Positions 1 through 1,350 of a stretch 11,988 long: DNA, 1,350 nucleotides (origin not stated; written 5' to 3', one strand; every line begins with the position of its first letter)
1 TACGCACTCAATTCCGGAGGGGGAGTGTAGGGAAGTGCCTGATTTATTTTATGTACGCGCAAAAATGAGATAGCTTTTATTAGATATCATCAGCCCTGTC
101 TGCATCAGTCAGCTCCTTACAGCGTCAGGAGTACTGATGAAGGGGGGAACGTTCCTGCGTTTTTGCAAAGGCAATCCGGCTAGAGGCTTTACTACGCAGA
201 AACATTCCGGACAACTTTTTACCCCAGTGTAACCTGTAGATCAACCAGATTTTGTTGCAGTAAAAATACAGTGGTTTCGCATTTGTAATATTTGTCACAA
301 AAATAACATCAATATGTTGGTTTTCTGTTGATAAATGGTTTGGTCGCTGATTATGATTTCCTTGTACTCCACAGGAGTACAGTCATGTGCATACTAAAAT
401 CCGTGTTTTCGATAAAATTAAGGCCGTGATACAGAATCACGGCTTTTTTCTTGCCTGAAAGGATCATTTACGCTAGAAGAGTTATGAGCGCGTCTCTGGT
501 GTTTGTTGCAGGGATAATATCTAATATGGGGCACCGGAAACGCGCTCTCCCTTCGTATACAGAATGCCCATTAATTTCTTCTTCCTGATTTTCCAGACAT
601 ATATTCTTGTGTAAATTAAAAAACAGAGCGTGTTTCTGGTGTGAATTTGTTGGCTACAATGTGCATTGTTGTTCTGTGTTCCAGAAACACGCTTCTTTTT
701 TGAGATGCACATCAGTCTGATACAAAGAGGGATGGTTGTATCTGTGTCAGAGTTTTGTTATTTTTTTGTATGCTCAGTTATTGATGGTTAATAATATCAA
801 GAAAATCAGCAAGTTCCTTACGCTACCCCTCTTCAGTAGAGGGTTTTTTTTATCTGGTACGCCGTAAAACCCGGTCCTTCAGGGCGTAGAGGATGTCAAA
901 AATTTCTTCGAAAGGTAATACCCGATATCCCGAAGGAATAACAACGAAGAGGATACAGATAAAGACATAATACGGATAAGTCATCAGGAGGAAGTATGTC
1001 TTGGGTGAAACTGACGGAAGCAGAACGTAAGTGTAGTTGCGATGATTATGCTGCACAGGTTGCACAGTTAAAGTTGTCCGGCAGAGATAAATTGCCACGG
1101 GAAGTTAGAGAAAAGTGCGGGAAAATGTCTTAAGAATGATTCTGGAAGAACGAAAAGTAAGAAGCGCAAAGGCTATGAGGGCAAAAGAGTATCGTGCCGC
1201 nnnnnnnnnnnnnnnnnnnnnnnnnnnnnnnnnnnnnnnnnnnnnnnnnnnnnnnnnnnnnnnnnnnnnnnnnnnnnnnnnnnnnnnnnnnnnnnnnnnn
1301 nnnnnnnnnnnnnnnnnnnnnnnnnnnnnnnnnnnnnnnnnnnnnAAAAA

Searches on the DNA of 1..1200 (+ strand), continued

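Call 22: search_dna_similar(query=window:7-850:+, collection=phages, mode=distant, max_rows=20)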
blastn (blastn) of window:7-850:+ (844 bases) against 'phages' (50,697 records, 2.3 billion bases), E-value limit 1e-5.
No match.

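Call 23: search_dna_similar(query=L001:4364-6540:+, collection=plasmids, mode=distant, max_rows=60, rows=spread)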
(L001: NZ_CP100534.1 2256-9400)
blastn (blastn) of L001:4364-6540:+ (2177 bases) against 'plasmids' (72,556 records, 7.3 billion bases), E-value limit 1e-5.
Records with a match: 2446; places in all: 2560; records where one place covers at least 80% of the query: 20.
Best place of each record, by identity: >=99% 2; 95-99% 19; 90-95% 319; 80-90% 1063; 60-80% 1043.
By first word of the organism name: Escherichia 962; Klebsiella 948; Salmonella 219; Shigella 161; Yersinia 58; Enterobacter 38; Citrobacter 25; Serratia 9; uncultured 9; Raoultella 4; and 9 more.
By predicted mobility (MOB-suite, as given by PLSDB): mobilizable 2028; non-mobilizable 228; conjugative 190.
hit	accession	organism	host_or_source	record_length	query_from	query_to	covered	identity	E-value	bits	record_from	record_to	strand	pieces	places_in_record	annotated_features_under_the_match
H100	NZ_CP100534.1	Escherichia coli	Gallus gallus domesticus,whole ...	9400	1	2177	100%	100.0%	0e+0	3927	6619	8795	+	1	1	none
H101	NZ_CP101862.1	Escherichia coli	pigeon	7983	1962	2177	10%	88.0%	3e-68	268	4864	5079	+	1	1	none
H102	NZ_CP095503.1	Escherichia coli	Homo sapiens,blood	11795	1967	2174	10%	84.1%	1e-54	224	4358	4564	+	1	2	hypothetical protein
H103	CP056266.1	Escherichia coli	culture,Wastewater influent sample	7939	1973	2173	9%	85.6%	3e-56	229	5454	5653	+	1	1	none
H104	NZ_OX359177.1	Klebsiella pneumoniae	Homo sapiens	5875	1967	2173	10%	81.8%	4e-48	202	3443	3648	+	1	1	none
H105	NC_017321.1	Shigella flexneri 2002017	-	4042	1973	2173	9%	83.6%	6e-52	214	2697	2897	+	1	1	hypothetical protein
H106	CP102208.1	Shigella flexneri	Homo sapiens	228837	1984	2171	9%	83.5%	1e-47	200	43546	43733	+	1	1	none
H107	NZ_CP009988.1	Yersinia pestis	-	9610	1975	2154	8%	86.1%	2e-51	213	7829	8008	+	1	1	none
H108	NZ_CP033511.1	Shigella flexneri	-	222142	1984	2171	9%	81.4%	3e-42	182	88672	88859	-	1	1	none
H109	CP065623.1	Escherichia coli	-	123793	1984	2171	9%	81.4%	3e-42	182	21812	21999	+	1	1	none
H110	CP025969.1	Escherichia coli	Homo sapiens,stool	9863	1973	2149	8%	83.6%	2e-44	189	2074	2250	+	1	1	record has no annotation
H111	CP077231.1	Escherichia coli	Seth Lab strain,Seth Lab Isolate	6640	2016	2175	7%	90.0%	5e-53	217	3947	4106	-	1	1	none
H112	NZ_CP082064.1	Escherichia coli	Homo sapiens,CSF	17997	2016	2175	7%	90.0%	5e-53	217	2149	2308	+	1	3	none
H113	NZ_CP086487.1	Escherichia coli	Homo sapiens,stool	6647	2025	2177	7%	92.8%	9e-56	227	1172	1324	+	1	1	none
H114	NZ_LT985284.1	Escherichia coli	-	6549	2025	2177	7%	92.8%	9e-56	227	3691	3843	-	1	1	none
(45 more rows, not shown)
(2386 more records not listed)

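Call 24: get_annotated_region(hit=H95, flank=2600)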
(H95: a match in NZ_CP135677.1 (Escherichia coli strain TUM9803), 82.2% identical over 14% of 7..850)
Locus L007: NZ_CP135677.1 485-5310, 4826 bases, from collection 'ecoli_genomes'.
description: Escherichia coli strain TUM9803 plasmid pMTY9803_Col2, complete sequence
organism: Escherichia coli strain TUM9803 (NCBI taxid 562)
replicon: plasmid pMTY9803_Col2; assembly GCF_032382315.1
host: missing; source: missing; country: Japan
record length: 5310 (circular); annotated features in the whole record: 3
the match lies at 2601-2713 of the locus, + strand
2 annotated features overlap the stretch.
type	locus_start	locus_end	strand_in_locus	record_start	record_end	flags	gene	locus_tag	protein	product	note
CDS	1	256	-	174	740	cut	-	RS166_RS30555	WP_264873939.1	LysE family translocator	-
CDS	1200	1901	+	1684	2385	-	-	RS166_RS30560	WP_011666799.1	replication initiation protein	-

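Call 25: get_annotated_region(hit=H98, flank=2200)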
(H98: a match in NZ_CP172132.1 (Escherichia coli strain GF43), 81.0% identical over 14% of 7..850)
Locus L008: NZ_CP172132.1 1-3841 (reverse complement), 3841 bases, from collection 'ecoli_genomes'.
description: Escherichia coli strain GF43 plasmid pGF43-E, complete sequence
organism: Escherichia coli strain GF43 (NCBI taxid 562)
replicon: plasmid pGF43-E; assembly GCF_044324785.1
host: -; source: chicken meat; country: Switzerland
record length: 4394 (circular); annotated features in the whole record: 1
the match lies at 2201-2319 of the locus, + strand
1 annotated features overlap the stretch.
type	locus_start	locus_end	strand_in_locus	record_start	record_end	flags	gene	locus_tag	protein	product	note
CDS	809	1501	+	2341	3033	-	-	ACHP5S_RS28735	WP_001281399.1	replication initiation protein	-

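Call 26: get_annotated_region(hit=H61, flank=3000)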
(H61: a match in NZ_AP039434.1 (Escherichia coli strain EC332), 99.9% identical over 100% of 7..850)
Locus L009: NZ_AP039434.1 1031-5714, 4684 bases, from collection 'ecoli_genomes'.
description: Escherichia coli strain EC332 plasmid pEC332_05, complete sequence
organism: Escherichia coli strain EC332 (NCBI taxid 562)
replicon: plasmid pEC332_05; assembly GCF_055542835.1
host: Gallus gallus; source: meat of Gallus gallus; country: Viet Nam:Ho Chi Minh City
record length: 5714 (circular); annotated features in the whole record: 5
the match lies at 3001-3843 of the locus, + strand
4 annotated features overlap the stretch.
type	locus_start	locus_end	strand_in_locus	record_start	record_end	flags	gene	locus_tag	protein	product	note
CDS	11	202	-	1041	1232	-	-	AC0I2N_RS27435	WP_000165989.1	Rop family plasmid primer RNA-binding protein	-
CDS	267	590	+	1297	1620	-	-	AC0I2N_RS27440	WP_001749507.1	MobC family plasmid mobilization relaxosome protein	-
CDS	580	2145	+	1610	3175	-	mbeA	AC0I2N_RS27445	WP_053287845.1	plasmid mobilization relaxase MbeA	-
CDS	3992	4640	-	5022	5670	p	-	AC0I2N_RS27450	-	integrase core domain-containing protein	frameshifted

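Call 29: search_dna_similar(query=window:728-905:+, collection=plasmids, mode=distant, max_rows=60, rows=spread, max_evalue=0.01)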
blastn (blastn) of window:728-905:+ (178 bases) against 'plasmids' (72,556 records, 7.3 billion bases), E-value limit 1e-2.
Records with a match: 855; places in all: 1018; records where one place covers at least 80% of the query: 21.
Best place of each record, by identity: >=99% 2; 95-99% 15; 90-95% 89; 80-90% 749.
By first word of the organism name: Escherichia 447; Salmonella 252; Klebsiella 91; Shigella 24; Xylella 12; Citrobacter 6; Arsenophonus 5; Providencia 4; Pantoea 4; Serratia 3; and 6 more.
By predicted mobility (MOB-suite, as given by PLSDB): conjugative 687; non-mobilizable 118; mobilizable 50.
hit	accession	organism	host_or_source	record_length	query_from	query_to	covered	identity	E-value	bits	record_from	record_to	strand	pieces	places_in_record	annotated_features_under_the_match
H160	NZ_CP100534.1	Escherichia coli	Gallus gallus domesticus,whole ...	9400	1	178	100%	100.0%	1e-85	322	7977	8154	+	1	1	none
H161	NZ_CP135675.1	Escherichia coli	-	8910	1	178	100%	98.3%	3e-80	305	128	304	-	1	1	none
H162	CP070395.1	Escherichia coli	food,chicken meat inner strip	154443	6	97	52%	92.4%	3e-29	135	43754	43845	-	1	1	none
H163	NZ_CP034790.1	Escherichia coli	cell culture,chicken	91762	122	176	31%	90.9%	7e-12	78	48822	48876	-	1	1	terminase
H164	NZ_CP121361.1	Escherichia coli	Sus scrofa domesticus,feces,feces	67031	122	172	29%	92.2%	2e-11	75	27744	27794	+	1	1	none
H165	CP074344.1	Salmonella enterica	Homo sapiens,human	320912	117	173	32%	81.0%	3e-4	53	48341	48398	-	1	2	none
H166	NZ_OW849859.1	Salmonella enterica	Homo sapiens,Human, Diagnostic sample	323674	117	173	32%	81.0%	3e-4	53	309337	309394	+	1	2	none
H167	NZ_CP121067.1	Salmonella enterica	Homo sapiens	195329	117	173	32%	81.0%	3e-4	53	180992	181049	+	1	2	none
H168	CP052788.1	Salmonella enterica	ground turkey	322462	117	173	32%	81.0%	3e-4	53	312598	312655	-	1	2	none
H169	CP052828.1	Salmonella enterica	ground turkey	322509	117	173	32%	81.0%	3e-4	53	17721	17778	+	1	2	none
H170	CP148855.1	Salmonella enterica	Dog,single cell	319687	117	173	32%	81.0%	3e-4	53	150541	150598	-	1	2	none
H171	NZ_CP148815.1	Salmonella enterica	Chicken,single cell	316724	117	173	32%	81.0%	3e-4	53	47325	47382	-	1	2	none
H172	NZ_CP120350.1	Salmonella enterica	environmental,State of Palestine: West ...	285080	117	173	32%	81.0%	3e-4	53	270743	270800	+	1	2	none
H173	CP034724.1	Salmonella enterica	Bos taurus,Farm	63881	122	173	29%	88.5%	4e-9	68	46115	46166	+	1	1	none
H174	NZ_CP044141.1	Escherichia coli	-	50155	123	173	29%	90.2%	1e-9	71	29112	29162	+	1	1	none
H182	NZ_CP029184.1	Escherichia coli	Homo sapiens,feces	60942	130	177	27%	85.4%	2e-5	56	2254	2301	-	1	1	none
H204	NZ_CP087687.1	Xylella taiwanensis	-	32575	115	159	25%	86.7%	2e-5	55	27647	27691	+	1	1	hypothetical protein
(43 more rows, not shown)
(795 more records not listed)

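Call 31: get_annotated_region(hit=H182, flank=2500)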
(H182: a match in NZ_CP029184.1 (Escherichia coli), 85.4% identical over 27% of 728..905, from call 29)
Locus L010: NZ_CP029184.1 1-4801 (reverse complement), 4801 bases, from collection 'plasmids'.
description: Escherichia coli strain H9Ecoli plasmid pMCR-H9, complete sequence
organism: Escherichia coli (NCBI taxid 562)
taxonomy: Bacteria; Pseudomonadota; Gammaproteobacteria; Enterobacterales; Enterobacteriaceae; Escherichia; Escherichia coli
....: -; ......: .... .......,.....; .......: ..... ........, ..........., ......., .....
typing (MOB-suite, as given by PLSDB): conjugative; replicon IncI2; relaxase MOBP; mating-pair formation MPF_T
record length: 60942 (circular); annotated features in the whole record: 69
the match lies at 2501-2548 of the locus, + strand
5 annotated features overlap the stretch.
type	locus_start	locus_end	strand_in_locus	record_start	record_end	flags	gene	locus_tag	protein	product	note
CDS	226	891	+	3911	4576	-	-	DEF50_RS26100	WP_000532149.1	division plane positioning ATPase MipZ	-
CDS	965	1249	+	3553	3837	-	-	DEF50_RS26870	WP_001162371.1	hypothetical protein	-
CDS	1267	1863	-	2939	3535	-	-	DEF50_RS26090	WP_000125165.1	ProQ/FINO family protein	-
CDS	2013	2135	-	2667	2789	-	-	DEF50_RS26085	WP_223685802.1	Hok/Gef family protein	-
CDS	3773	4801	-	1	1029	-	repA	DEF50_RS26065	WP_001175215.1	plasmid replication initiator RepA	GO:0006276 - plasmid maintenance [Evidence IEA]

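Call 32: get_annotated_region(hit=H164, flank=2500)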
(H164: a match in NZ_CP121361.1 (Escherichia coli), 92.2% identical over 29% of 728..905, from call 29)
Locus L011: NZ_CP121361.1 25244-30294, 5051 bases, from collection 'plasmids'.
description: Escherichia coli strain rl0044 plasmid pVP444, complete sequence
organism: Escherichia coli (NCBI taxid 562)
taxonomy: Bacteria; Pseudomonadota; Gammaproteobacteria; Enterobacterales; Enterobacteriaceae; Escherichia; Escherichia coli
host: -; source: Sus scrofa domesticus,feces,feces; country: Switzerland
typing (MOB-suite, as given by PLSDB): conjugative; replicon IncI1; relaxase MOBP; mating-pair formation MPF_I
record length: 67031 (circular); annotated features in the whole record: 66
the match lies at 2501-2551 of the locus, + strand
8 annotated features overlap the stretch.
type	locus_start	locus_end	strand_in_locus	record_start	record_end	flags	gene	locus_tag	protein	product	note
CDS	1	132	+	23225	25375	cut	-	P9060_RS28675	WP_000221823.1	DotA/TraY family protein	-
CDS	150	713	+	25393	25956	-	-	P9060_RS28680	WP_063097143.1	hypothetical protein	-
CDS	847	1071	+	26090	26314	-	hha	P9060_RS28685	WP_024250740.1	hemolysin expression modulator Hha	-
CDS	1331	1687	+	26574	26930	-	-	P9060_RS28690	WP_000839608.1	hypothetical protein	-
CDS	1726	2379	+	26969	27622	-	-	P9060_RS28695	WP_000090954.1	DUF5710 domain-containing protein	-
CDS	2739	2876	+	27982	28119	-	-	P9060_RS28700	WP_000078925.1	Hok/Gef family protein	-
CDS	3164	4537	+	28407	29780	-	-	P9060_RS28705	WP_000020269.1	hypothetical protein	-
CDS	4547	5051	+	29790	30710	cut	-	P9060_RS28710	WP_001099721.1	hypothetical protein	-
